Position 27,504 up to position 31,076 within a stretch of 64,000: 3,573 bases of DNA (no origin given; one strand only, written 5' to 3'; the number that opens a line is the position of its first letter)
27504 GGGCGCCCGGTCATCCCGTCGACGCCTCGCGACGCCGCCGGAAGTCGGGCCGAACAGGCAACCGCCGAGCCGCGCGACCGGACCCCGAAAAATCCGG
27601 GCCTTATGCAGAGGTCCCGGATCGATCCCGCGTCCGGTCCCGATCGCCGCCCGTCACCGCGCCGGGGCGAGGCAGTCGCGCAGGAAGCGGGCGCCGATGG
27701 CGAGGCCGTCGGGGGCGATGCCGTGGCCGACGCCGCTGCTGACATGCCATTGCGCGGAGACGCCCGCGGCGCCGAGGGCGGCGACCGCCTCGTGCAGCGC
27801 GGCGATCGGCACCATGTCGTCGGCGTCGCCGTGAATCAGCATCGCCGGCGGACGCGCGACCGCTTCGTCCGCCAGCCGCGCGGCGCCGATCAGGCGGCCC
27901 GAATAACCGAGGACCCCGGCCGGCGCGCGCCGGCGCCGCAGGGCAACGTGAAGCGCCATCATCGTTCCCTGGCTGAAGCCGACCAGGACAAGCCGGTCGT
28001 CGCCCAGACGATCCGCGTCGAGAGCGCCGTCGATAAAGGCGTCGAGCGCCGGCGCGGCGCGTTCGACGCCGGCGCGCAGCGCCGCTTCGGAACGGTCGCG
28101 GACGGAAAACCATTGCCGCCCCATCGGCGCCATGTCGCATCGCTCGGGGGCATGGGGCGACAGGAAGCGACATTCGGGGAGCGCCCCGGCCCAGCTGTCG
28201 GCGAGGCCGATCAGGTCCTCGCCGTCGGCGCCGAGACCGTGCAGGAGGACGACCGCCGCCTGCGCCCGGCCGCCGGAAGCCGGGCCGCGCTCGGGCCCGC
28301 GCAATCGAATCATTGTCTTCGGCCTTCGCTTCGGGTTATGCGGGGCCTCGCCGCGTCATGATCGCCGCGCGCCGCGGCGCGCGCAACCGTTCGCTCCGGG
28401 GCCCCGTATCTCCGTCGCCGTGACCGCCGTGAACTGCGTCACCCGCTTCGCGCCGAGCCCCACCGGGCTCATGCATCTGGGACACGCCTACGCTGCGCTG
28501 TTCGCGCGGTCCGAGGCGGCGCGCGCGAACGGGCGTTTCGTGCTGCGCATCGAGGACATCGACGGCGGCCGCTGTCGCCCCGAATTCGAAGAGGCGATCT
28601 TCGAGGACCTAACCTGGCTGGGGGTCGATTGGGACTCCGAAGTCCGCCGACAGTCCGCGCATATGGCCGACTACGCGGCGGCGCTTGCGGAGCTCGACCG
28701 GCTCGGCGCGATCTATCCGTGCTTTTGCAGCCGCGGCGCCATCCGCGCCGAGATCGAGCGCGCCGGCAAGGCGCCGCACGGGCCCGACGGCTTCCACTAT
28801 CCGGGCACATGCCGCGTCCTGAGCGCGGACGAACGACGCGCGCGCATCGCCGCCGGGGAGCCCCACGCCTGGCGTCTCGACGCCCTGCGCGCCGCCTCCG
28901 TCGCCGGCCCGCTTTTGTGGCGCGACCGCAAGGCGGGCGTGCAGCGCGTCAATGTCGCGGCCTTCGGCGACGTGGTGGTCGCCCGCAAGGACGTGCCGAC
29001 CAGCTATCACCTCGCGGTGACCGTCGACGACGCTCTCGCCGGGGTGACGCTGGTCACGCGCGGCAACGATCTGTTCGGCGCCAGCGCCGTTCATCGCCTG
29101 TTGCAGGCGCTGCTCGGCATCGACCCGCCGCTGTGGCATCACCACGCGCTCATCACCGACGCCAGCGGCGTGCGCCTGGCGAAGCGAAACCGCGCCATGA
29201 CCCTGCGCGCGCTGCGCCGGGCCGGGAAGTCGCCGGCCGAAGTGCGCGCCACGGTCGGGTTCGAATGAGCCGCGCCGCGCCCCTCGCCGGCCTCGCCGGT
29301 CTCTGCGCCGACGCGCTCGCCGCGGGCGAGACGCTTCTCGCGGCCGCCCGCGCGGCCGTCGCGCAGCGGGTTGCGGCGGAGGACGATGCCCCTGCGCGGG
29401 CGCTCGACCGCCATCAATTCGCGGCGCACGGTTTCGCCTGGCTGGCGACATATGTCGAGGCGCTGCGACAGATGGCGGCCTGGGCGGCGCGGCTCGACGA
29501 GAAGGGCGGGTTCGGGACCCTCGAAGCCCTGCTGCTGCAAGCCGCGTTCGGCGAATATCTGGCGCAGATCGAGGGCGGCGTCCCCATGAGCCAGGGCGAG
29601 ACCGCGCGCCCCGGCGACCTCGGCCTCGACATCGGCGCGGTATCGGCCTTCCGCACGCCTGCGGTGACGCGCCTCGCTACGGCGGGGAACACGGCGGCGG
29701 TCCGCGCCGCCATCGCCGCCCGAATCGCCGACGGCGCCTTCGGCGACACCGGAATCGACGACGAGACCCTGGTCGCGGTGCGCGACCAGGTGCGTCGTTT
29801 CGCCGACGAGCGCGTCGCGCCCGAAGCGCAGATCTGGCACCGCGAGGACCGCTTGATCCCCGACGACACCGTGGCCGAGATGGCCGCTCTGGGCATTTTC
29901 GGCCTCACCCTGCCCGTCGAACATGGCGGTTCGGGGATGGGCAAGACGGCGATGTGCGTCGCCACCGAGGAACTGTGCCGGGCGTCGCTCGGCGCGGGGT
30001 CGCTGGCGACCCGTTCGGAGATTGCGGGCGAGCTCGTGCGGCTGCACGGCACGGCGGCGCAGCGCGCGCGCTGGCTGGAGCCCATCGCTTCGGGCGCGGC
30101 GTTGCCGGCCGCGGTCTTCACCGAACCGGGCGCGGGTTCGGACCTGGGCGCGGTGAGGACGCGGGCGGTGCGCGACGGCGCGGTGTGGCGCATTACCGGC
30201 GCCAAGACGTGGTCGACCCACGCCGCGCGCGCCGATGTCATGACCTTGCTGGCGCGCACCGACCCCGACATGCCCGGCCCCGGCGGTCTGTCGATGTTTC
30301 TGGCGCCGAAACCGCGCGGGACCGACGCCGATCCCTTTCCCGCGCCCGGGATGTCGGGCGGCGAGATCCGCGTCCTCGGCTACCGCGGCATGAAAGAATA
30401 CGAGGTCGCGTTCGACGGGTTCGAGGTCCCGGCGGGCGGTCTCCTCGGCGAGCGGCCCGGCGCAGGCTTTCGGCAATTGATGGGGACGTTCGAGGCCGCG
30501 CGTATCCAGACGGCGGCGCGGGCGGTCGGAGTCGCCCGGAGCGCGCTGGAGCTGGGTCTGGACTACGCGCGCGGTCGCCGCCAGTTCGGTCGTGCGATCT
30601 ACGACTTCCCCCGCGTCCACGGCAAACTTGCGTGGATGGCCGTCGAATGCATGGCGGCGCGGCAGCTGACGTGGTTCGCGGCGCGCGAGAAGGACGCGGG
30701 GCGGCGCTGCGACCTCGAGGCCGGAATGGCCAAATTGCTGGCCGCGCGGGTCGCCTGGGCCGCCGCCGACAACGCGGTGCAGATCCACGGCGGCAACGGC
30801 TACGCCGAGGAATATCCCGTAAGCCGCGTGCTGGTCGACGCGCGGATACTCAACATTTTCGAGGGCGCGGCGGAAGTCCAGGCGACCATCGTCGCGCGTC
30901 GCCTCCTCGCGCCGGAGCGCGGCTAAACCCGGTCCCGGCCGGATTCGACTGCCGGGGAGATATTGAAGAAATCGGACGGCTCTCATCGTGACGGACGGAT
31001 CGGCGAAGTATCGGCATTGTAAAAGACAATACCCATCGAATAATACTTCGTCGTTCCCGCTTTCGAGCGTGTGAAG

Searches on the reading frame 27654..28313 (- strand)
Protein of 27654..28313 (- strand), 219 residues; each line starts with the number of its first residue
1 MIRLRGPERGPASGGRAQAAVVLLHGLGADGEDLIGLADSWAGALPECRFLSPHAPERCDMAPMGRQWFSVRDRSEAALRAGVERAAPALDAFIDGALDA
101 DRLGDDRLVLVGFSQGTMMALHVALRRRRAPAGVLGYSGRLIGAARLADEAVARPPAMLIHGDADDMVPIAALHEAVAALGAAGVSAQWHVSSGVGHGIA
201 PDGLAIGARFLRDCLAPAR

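Call 14: find_encoding_contigs(protein=window:27654-28313:-, flank=10000, max_places=10)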
Protein window:27654-28313:- (219 aa): 3 contigs read that carry it; 3 places shown.
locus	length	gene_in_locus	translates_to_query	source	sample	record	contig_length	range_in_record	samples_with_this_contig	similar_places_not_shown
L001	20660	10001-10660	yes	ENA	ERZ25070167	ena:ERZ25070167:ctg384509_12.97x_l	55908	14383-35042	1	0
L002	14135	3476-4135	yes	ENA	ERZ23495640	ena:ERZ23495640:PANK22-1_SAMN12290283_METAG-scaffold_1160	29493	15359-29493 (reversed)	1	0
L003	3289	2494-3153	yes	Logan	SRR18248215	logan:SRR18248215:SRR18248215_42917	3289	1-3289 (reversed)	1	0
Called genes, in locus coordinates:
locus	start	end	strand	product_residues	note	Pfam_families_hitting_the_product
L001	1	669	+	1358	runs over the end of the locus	PF03797:Autotransporter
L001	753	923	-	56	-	-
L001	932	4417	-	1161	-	PF01558:POR, PF20169:DUF6537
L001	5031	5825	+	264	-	PF00378:ECH_1, PF16113:ECH_2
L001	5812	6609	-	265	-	-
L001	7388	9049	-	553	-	PF02771:Acyl-CoA_dh_N, PF02770:Acyl-CoA_dh_M, PF00441:Acyl-CoA_dh_1, PF08028:Acyl-CoA_dh_2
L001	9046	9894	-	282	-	PF00749:tRNA-synt_1c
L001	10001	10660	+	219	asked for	PF02230:Abhydrolase_2, PF00561:Abhydrolase_1 (faint), PF01738:DLH (weak), PF00326:Peptidase_S9 (weak)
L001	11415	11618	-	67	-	-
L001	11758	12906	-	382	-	PF08450:SGL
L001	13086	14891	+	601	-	PF01336:tRNA_anti-codon, PF00152:tRNA-synt_2, PF02938:GAD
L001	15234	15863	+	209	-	-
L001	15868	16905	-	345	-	-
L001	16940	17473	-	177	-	PF10604:Polyketide_cyc2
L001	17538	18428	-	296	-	PF22632:BphC_D1, PF00903:Glyoxalase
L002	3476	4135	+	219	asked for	PF02230:Abhydrolase_2, PF00561:Abhydrolase_1 (faint), PF01738:DLH (weak), PF00326:Peptidase_S9 (weak)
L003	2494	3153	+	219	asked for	PF02230:Abhydrolase_2, PF00561:Abhydrolase_1 (faint), PF01738:DLH (weak), PF00326:Peptidase_S9 (weak)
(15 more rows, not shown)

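Call 24: search_protein_families(library=pfam, proteins=[window:27657-28313:-], max_evalue=0.01)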
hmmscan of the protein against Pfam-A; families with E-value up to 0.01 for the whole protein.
window:27657-28313:- (219 aa): 7 families
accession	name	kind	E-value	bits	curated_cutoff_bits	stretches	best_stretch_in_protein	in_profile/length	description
PF02230.22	Abhydrolase_2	-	7.2e-39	134.3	23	1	15-214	11-216/217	Phospholipase/Carboxylesterase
PF00326.27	Peptidase_S9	-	2e-08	34.4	22.6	1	153-200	143-190/213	Prolyl oligopeptidase family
PF00561.26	Abhydrolase_1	-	3.6e-08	33.8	25.8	1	90-127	55-90/245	alpha/beta hydrolase fold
PF01738.24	DLH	-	2.7e-07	30.8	21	1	85-202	76-191/217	Dienelactone hydrolase family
PF12146.15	Hydrolase_4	-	4.6e-05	23.3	27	0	149-199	186-234/239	Serine aminopeptidase, S33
PF07859.19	Abhydrolase_3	-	0.00069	19.9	25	0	77-130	43-95/210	alpha/beta hydrolase fold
PF20434.5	BD-FAE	-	0.0081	16.1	26.8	0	154-171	189-206/215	BD-FAE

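Call 105: search_protein_families(library=ncbifam, proteins=[L023:15930-16937:+, L025:701-1708:+], max_evalue=0.00001)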
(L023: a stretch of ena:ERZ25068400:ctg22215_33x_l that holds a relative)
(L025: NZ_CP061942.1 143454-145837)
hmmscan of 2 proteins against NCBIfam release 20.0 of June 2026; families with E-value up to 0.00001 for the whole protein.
L023:15930-16937:+ (335 aa): 7 families
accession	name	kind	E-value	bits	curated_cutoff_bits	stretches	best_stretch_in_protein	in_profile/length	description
NF033581.1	transpos_IS5_4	equivalog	2.2e-64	217.6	140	1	26-316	2-284/285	IS5 family transposase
NF033551.1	transpos_IS1182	equivalog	1.2e-43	149.7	270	3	8-170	6-166/488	IS1182 family transposase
NF033593.1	transpos_ISNCY_1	equivalog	3.9e-22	78.6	325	2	26-151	23-142/444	ISNCY family transposase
NF033578.1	transpos_IS5_1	equivalog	2.3e-19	69.9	275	2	24-151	17-146/419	IS5 family transposase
NF033580.1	transpos_IS5_3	equivalog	2.4e-18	66.6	110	1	99-302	55-243/258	IS5 family transposase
NF033520.1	transpos_IS982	equivalog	1e-09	38.3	130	1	138-295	70-220/243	IS982 family transposase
NF033539.1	transpos_IS1380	equivalog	1.9e-08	33.3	180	1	51-141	41-131/419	IS1380 family transposase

L025:701-1708:+ (335 aa): 8 families
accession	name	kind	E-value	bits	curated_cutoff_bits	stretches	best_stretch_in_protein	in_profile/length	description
NF033581.1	transpos_IS5_4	equivalog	6.9e-69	232.3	140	1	27-316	3-284/285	IS5 family transposase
NF033551.1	transpos_IS1182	equivalog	9.3e-43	146.8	270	3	29-154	27-151/488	IS1182 family transposase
NF033593.1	transpos_ISNCY_1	equivalog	3.9e-24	85.1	325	2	179-318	291-441/444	ISNCY family transposase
NF033578.1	transpos_IS5_1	equivalog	2.7e-18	66.3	275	1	31-150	24-145/419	IS5 family transposase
NF033580.1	transpos_IS5_3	equivalog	3e-16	59.7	110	1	98-263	54-207/258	IS5 family transposase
NF033520.1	transpos_IS982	equivalog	9.4e-13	48.3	130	1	120-296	53-221/243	IS982 family transposase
NF033539.1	transpos_IS1380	equivalog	4e-09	35.6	180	0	35-152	24-143/419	IS1380 family transposase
NF033579.1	transpos_IS5_2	equivalog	4.6e-06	26.3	140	0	172-280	126-236/289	IS5 family transposase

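Call 113: search_protein_families(library=padloc, proteins=[L023:13071-13805:-, L023:13777-14856:-], max_evalue=0.001)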
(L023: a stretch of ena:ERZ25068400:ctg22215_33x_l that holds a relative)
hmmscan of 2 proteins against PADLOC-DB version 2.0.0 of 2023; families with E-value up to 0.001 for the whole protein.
L023:13071-13805:- (244 aa): 0 families

L023:13777-14856:- (359 aa): 61 families (the best 25 are shown)
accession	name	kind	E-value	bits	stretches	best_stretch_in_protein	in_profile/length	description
PDLC03272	MTase_II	-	1.1e-88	296.1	1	53-355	71-393/407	Type II methyltransferase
PDLC03378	MTase_II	-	2.3e-59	199.4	2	59-217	5-168/344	Type II methyltransferase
PDLC02653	DrmMII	-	9.1e-59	197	1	56-349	4-310/333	DrmMII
PDLC03361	MTase_II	-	3.7e-55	185.5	1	44-351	76-436/455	Type II methyltransferase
PDLC03242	MTase_II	-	1.4e-53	180.3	1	55-345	99-392/409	Type II methyltransferase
PDLC03217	MTase_II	-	4e-53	178.9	2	58-214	386-542/703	Type II methyltransferase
PDLC03234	MTase_II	-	1.2e-48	164.3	2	58-218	6-176/375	Type II methyltransferase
PDLC00026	DruM2|DruM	-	3.4e-47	159.6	1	59-354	7-320/336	DNA cytosine methylase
PDLC00033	DruM2|DruM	-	6.9e-47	158.5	2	57-224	22-198/368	DNA cytosine methylase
PDLC03716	oMTase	-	1.3e-46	157.4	1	58-351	40-338/349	orphan methyltransferase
PDLC00034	DruM2|DruM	-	2.8e-44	149.4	2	58-217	9-187/457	DNA cytosine methylase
PDLC03326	MTase_II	-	3e-44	149.8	2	58-227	6-186/412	Type II methyltransferase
PDLC03269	MTase_II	-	4.5e-40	136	2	58-218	5-167/437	Type II methyltransferase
PDLC00027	DruM2|DruM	-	4e-37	126.4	1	59-215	14-170/361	DNA cytosine methylase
PDLC03220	MTase_II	-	6.4e-36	122.1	2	58-217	13-186/525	Type II methyltransferase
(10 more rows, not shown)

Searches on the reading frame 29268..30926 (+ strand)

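Call 116: search_protein_families(library=pfam, proteins=[window:29268-30926:+], max_evalue=0.0001)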
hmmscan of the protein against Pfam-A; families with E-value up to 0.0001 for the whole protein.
window:29268-30926:+ (552 aa): 4 families
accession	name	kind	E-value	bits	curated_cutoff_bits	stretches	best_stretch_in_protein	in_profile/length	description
PF00441.29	Acyl-CoA_dh_1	-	4.1e-44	150.8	22.4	1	398-547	1-150/150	Acyl-CoA dehydrogenase, C-terminal domain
PF02771.21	Acyl-CoA_dh_N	-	2.5e-28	99.1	22.9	1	167-276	3-112/113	Acyl-CoA dehydrogenase, N-terminal domain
PF08028.16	Acyl-CoA_dh_2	-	2.5e-17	63.8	22.7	1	415-533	3-131/134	Acyl-CoA dehydrogenase, C-terminal domain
PF02770.24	Acyl-CoA_dh_M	-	2.8e-17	63.1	33.3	1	282-383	2-95/97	Acyl-CoA dehydrogenase, middle domain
